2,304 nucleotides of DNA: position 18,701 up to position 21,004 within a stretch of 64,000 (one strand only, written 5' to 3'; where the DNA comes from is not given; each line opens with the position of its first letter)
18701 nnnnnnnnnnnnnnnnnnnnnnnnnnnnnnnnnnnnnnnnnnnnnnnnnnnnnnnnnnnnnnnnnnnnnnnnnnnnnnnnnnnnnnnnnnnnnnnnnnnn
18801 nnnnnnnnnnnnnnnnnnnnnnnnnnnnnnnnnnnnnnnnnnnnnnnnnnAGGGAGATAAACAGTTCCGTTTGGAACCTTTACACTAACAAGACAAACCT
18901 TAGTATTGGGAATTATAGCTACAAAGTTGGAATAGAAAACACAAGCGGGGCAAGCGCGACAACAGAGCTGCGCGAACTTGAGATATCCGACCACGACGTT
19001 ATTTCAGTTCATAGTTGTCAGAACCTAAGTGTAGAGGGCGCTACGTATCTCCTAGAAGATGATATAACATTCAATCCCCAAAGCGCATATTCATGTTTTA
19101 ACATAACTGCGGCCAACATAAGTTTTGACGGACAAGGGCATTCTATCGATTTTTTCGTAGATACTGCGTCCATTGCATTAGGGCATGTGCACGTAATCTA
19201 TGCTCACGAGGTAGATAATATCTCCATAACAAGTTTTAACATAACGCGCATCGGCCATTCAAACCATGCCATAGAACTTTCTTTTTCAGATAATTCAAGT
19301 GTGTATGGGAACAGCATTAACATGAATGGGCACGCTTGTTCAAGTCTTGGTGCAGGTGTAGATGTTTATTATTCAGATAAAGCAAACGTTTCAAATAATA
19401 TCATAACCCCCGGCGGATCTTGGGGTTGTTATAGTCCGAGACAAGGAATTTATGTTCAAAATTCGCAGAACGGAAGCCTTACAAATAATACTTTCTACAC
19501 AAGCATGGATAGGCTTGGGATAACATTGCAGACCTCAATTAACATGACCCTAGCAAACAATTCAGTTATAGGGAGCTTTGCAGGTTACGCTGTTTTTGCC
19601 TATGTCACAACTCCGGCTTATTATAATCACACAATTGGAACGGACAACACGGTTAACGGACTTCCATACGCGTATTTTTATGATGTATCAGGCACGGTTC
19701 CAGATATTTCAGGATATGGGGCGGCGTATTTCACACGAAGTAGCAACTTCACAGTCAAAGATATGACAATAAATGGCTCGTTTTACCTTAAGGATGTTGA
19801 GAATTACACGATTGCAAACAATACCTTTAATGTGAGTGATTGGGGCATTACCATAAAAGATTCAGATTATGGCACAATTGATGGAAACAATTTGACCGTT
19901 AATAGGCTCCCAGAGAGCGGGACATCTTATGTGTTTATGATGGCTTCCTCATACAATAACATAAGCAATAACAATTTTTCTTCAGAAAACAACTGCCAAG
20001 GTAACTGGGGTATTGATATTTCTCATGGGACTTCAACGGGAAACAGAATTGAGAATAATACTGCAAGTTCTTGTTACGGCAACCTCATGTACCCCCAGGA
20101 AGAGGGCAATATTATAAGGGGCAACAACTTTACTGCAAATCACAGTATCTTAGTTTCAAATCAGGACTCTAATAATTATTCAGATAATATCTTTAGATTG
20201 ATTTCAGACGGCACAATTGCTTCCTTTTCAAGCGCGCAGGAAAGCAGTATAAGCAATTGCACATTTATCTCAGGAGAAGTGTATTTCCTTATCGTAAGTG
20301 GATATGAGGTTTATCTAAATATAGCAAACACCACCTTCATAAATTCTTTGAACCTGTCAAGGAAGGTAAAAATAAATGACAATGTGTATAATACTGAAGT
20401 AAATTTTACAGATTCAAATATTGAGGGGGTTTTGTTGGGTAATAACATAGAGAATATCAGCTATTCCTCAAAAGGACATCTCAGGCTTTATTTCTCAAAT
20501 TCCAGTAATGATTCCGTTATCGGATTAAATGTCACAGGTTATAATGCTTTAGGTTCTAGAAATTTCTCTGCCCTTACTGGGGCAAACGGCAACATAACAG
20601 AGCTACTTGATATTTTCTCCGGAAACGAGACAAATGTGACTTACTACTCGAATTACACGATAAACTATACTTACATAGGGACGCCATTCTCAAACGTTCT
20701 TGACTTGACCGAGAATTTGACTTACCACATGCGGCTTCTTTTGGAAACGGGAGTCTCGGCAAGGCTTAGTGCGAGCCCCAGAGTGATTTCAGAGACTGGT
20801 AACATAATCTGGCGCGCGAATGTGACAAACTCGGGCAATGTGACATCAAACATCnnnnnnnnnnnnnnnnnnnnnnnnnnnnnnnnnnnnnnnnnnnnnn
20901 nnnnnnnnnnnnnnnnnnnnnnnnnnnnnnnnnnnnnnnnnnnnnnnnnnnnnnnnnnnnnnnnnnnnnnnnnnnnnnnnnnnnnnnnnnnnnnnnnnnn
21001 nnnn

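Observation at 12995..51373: Two paralogous giant modular surface proteins (2979 aa and 4275 aa) occupy a third of the window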

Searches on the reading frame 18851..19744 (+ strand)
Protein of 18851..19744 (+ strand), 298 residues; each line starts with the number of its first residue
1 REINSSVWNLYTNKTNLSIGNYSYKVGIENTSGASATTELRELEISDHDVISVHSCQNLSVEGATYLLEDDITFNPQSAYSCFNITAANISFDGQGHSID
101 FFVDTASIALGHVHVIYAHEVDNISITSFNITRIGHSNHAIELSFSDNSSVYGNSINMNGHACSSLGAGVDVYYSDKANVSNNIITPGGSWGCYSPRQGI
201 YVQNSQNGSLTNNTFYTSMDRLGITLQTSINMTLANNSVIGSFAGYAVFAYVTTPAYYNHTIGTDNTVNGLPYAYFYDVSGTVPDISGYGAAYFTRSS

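Call 13: search_protein_families(library=pfam, max_evalue=1, proteins=[window:18851-19744:+])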
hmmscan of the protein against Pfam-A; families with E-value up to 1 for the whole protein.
window:18851-19744:+ (298 aa): 3 families
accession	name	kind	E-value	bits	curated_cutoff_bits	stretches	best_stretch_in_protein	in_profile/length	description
PF22058.2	X25_BaPul_like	-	0.12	12.9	27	1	9-31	33-55/87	Pullulanase X25 domain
PF23932.1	SP10_terminator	-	0.33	10.7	27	1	119-183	110-173/279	Phage termination protein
PF20585.4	Pectate_lyase_5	-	0.62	10.7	24.3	0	68-141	24-97/126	Putative pectate lyase-like adhesive domain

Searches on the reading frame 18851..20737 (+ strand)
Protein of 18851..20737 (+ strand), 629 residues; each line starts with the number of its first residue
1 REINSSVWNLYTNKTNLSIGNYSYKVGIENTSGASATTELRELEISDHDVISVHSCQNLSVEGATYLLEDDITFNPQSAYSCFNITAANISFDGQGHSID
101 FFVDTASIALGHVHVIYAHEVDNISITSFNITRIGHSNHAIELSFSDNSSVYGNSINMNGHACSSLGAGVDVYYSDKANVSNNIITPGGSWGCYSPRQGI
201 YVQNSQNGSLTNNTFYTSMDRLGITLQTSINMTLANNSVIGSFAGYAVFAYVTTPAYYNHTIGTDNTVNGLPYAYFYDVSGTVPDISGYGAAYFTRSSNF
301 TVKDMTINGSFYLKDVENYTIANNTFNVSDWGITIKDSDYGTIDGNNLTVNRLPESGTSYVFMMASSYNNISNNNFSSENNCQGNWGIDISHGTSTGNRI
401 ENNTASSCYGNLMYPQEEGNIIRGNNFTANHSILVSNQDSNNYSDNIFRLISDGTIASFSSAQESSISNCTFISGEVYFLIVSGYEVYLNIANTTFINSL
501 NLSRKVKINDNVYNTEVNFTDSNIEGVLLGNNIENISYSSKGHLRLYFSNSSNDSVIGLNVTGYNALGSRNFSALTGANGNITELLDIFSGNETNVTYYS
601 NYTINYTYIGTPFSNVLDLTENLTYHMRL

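Call 65: search_solved_structures(query=window:18851-20737:+, max_evalue=1)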
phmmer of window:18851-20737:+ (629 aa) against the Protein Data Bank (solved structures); distinct sequences matched with E-value up to 1: 3.
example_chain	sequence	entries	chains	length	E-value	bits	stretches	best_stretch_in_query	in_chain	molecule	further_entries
2ete_A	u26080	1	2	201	0.84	11.7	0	151-190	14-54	Oxalate oxidase 1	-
1fi2_A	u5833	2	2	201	0.84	11.7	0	151-190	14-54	OXALATE OXIDASE | Oxalate oxidase 1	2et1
2et7_A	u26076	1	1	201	0.86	11.7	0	151-190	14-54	Oxalate oxidase 1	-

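Call 74: predict_structure(protein=window:18971-20737:+)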
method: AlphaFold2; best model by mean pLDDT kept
length: 589 residues; sequences in the alignment: 1
mean_pLDDT: 44.5   pTM: 0.43
mean pLDDT of the five models: 44.5, 41.1, 32.8, 30.8, 28.8
residues with pLDDT >= 90: 0; 70-90: 14; 50-70: 167; < 50: 408
segments of 3 or more residues with pLDDT < 50: 1-8, 62-84, 86-102, 112-115, 117-131, 148-159, 161-166, 180-183, 185-192, 202-231, 297-299, 305-307, 312-321, 323-328, 338-359, 361-478, 480-504, 507-589
pLDDT, mean of each block of 10 residues (from residue 1): 44 61 57 58 55 52 43 43 46 41 50 47 41 52 48 41 50 53 46 51 42 32 43 58 60 68 67 71 61 55 53 42 47 51 42 42 42 32 32 30 25 31 36 37 37 41 41 44 43 45 45 38 34 30 36 34 31 26 22
secondary structure, 60 per line:
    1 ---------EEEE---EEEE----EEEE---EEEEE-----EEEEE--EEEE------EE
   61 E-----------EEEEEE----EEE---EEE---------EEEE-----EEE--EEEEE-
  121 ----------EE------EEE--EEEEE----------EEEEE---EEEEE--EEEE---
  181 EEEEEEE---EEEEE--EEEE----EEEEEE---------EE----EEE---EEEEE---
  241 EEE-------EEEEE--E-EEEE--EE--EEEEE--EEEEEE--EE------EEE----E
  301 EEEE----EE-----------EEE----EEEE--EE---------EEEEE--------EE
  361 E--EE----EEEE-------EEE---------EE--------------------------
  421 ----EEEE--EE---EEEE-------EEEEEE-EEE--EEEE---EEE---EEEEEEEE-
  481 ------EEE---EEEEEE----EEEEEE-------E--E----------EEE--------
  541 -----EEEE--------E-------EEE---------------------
elements in order: E10-13 E17-20 E25-28 E32-36 E42-46 E49-52 E59-61 E73-78 E83-85 E89-91 E101-104 E110-112 E115-119 E139-141 E144-148 E159-163 E167-171 E174-177 E181-187 E191-195 E198-201 E206-211 E227-229 E233-237 E241-243 E251-255 E260-263 E270-274 E277-282 E293-295 E300-304 E322-324 E329-332 E346-350 E359-361 E370-373 E381-383 E425-428 E436-439 E447-452 E454-456 E459-462 E466-468 E472-479 E487-489 E493-498 E503-508 E530-532 E546-549 E566-568

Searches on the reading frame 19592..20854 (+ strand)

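Call 13: search_protein_families(library=pfam, max_evalue=1, proteins=[window:19592-20854:+])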
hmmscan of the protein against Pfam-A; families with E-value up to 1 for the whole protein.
window:19592-20854:+ (421 aa): 3 families
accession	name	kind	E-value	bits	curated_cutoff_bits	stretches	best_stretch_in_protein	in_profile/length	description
PF13229.12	Beta_helix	-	1.1e-10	41.8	25.9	2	46-199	4-155/158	Right handed beta helix region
PF05048.19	NosD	-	1.5e-06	28.3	23.6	2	46-136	86-177/212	Periplasmic copper-binding protein (NosD)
PF03527.20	RHS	-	0.18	12.1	27.9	1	398-419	15-36/38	RHS protein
